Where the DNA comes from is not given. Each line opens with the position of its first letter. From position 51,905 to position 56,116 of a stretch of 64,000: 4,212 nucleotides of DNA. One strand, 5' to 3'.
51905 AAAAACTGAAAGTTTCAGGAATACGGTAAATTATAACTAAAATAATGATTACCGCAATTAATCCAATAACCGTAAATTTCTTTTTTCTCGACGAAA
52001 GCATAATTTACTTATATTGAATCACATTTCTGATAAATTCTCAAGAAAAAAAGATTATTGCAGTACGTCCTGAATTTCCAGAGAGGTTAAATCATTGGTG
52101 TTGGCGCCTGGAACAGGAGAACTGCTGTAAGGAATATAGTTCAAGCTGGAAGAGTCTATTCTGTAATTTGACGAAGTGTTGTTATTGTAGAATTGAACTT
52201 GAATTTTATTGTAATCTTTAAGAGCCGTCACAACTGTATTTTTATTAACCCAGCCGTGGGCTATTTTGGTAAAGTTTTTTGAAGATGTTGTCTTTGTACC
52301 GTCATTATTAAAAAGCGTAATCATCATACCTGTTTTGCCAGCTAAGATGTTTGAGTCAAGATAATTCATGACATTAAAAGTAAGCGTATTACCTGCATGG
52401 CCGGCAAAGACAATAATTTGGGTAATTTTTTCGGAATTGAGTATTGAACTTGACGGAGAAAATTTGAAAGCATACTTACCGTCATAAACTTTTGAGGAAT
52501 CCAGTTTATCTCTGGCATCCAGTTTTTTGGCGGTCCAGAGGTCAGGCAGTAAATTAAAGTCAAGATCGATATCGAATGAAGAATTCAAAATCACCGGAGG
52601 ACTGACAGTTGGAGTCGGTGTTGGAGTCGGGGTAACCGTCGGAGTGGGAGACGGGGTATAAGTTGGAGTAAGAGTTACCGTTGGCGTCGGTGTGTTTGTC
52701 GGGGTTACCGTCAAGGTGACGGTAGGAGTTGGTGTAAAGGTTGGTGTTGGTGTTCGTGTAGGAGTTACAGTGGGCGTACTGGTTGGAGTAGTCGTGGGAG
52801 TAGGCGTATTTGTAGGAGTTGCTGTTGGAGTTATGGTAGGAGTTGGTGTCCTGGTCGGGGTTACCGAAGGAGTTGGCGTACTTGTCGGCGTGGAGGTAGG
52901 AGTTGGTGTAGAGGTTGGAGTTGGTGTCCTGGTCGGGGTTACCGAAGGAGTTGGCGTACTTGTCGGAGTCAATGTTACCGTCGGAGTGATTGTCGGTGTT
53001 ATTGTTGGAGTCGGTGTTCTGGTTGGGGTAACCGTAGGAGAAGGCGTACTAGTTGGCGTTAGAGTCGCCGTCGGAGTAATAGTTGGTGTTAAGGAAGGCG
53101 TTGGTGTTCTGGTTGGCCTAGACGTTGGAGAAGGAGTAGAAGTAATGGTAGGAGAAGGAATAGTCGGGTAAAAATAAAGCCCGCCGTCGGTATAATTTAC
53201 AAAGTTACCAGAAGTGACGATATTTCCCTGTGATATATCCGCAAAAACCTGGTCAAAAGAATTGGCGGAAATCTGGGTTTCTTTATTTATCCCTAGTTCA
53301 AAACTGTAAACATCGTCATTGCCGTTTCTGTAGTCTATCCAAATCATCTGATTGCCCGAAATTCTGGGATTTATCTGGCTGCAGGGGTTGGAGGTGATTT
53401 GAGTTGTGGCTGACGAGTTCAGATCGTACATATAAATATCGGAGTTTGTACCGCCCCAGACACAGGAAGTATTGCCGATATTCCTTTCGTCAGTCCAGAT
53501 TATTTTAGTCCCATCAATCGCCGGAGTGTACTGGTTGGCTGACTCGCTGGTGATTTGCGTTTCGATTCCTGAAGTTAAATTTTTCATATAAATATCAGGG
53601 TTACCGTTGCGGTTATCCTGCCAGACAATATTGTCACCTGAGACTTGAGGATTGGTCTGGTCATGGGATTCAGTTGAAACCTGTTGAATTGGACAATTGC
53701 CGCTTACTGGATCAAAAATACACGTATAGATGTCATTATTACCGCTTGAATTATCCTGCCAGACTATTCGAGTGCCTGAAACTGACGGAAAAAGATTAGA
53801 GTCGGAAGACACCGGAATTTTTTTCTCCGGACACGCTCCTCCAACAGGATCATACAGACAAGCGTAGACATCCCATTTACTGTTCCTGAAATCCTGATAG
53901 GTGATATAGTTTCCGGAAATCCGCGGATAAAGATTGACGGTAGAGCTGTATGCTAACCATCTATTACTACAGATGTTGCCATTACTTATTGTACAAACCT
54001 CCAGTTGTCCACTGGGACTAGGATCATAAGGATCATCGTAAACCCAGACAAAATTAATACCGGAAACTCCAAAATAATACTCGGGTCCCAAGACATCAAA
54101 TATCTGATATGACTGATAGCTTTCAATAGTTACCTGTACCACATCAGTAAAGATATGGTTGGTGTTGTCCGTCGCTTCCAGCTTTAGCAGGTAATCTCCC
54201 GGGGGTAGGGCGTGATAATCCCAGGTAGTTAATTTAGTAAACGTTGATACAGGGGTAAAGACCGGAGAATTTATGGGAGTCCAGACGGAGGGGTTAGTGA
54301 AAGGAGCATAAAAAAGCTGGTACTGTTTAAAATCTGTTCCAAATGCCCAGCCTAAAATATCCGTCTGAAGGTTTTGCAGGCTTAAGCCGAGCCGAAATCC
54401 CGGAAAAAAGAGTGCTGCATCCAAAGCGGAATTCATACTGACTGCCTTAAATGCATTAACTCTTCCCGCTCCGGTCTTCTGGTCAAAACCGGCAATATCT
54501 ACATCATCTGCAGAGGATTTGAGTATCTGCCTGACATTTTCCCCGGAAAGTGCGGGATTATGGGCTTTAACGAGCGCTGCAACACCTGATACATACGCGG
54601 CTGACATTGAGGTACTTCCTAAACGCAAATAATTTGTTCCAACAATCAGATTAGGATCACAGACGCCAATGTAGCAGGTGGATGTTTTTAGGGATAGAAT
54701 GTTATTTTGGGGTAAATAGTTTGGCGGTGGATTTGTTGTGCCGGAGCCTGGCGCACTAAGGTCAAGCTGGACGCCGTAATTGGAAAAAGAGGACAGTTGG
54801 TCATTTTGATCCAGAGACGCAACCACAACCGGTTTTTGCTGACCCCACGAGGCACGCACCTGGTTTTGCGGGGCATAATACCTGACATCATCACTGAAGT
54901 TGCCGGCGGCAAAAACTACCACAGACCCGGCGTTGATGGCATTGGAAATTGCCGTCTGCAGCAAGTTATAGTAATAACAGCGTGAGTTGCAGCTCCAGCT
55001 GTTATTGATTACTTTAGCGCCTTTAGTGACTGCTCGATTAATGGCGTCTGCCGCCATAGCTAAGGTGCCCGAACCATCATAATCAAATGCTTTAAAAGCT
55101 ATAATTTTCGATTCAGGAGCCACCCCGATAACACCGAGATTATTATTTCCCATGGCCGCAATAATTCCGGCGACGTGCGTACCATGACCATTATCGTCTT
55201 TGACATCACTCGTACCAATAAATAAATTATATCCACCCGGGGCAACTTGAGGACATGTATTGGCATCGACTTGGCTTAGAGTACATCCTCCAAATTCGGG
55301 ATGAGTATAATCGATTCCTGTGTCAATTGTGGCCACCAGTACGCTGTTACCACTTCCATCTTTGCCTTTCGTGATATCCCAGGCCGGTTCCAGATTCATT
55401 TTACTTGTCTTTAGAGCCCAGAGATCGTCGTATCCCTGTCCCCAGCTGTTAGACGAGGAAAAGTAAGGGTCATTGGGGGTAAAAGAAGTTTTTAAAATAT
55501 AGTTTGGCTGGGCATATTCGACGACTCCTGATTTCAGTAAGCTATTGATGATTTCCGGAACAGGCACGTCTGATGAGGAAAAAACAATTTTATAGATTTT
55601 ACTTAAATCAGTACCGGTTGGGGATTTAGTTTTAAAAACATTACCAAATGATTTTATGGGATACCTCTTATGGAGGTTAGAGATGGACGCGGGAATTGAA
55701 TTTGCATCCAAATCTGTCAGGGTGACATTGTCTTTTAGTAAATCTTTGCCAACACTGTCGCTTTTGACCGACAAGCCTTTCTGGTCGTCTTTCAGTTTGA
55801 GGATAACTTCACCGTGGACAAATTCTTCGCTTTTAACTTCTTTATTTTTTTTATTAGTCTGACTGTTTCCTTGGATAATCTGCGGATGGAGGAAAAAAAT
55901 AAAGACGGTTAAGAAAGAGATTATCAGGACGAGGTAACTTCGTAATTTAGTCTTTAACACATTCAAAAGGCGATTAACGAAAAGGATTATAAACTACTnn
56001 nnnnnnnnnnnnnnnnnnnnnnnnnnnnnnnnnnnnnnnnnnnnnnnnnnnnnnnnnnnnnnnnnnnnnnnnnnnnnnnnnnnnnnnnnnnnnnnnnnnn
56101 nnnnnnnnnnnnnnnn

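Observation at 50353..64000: Co-directional block of giant surface proteins: a candidate attachment or surface apparatus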

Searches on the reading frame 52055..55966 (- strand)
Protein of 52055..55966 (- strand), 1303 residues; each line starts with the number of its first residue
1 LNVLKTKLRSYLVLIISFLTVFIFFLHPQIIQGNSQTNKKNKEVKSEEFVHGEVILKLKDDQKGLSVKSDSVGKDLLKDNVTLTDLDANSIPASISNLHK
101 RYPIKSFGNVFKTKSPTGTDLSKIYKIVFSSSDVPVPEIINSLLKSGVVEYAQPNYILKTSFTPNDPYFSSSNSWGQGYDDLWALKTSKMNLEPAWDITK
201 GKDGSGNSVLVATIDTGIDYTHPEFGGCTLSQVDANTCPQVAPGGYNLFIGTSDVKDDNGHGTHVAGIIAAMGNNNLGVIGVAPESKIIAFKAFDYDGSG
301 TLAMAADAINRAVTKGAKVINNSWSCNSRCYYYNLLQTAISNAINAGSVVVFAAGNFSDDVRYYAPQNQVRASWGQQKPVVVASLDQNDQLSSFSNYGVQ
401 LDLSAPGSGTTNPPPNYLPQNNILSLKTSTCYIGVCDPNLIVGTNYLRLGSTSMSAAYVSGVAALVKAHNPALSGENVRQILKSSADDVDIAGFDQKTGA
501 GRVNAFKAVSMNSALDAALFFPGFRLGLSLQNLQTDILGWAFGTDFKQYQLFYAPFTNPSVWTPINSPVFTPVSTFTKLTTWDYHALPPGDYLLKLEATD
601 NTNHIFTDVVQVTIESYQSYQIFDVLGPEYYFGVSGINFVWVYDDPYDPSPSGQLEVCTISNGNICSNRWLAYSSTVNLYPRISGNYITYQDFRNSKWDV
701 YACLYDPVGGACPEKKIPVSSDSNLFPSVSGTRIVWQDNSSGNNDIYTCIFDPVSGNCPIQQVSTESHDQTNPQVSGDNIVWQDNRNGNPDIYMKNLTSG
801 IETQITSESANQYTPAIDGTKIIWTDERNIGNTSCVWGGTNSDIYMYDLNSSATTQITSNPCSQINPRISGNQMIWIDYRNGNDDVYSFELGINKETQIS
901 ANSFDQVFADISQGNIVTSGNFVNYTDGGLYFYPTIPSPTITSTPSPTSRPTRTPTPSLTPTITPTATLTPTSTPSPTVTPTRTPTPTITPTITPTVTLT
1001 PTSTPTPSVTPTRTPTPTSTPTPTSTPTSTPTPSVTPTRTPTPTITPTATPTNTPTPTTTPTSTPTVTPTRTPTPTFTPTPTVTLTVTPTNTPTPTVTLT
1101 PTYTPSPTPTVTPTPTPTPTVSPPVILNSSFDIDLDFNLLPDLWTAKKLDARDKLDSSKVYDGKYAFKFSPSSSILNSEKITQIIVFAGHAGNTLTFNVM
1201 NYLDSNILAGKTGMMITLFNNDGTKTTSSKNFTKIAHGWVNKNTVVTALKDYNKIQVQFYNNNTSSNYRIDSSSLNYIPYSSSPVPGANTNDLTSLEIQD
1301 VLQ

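Call 5: search_protein_families(library=pfam, proteins=[window:52055-55966:-], max_evalue=0.1)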
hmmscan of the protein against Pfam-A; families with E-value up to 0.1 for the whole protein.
window:52055-55966:- (1303 aa): 2 families
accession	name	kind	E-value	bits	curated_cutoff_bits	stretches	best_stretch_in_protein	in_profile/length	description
PF00082.27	Peptidase_S8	-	1.7e-51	175.7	21.8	1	206-501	1-288/288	Subtilase family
PF22148.1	Fervidolysin_NPro-like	-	0.0045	17.8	21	0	36-68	2-34/81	Fervidolysin N-terminal prodomain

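Call 19: search_protein_families(library=ncbifam, proteins=[window:52055-55966:-], max_evalue=0.01)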
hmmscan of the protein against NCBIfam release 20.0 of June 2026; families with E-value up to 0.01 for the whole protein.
window:52055-55966:- (1303 aa): 11 families
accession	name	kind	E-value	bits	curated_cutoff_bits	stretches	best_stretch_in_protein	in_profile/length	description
TIGR04275.1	beta_prop_Msarc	repeat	2e-56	187.5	85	5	761-799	2-40/40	beta-propeller repeat protein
TIGR03921.1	T7SS_mycosin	equivalog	4.3e-49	167.5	278.75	1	190-513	1-289/353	type VII secretion-associated serine protease mycosin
NF033595.1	denti_PrtP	equivalog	1e-22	80.6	300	2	205-301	188-291/606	dentilisin complex serine proteinase subunit PrtP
TIGR02800.1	propeller_TolB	equivalog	6.9e-11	41.7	343.15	2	677-825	192-340/418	Tol-Pal system beta propeller repeat protein TolB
NF049966.1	QH_SP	equivalog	1.2e-09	37.9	165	1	211-361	2-128/219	subtilisin-like serine protease QhpE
NF040553.1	SGO_0316_fam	subfamily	3.2e-09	35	1400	1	256-358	353-465/1486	SGO_0316/SGO_0317 family LPXTG-anchored serine peptidase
NF040809.1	germ_prot_CspBA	exception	2.3e-06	25.5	1250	1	206-356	651-823/1099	bifunctional germination protease/germinant receptor pseudoprotease CspBA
NF002183.0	PRK01029.1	equivalog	6.1e-06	25.5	405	1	726-900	235-411/429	Tol-Pal system protein TolB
NF051851.1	AtpSerPepEprS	equivalog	1.7e-05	23.1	1700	1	200-337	62-198/988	autotransporter serine peptidase EprS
NF003124.0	PRK04043.1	equivalog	4.2e-05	22.5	428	1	841-898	256-315/419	Tol-Pal system protein TolB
NF053518.1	DipepPtdsDpp5Prph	equivalog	0.0046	15.5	900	1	815-880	202-268/655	dipeptidyl-peptidase Dpp5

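Call 20: search_protein_families(library=phrogs, proteins=[window:52055-55966:-], max_evalue=0.001)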
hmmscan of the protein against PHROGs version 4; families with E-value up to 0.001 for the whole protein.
window:52055-55966:- (1303 aa): 2 families
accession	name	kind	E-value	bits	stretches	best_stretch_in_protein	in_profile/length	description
phrog_3677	-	other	1.8e-59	202.6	1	187-515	578-858/1125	protease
phrog_15511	-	unknown function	1.2e-13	52.1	1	1043-1264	210-423/511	-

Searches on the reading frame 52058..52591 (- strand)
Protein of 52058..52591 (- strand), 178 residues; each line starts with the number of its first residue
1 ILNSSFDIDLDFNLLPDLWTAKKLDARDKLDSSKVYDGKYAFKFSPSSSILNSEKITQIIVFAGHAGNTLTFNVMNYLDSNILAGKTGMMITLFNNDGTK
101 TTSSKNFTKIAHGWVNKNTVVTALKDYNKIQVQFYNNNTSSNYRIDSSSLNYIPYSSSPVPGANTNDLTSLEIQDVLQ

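Call 95: search_protein_families(library=pfam, proteins=[window:52058-52591:-], max_evalue=0.05)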
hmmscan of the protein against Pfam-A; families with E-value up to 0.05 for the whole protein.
window:52058-52591:- (178 aa): 0 families
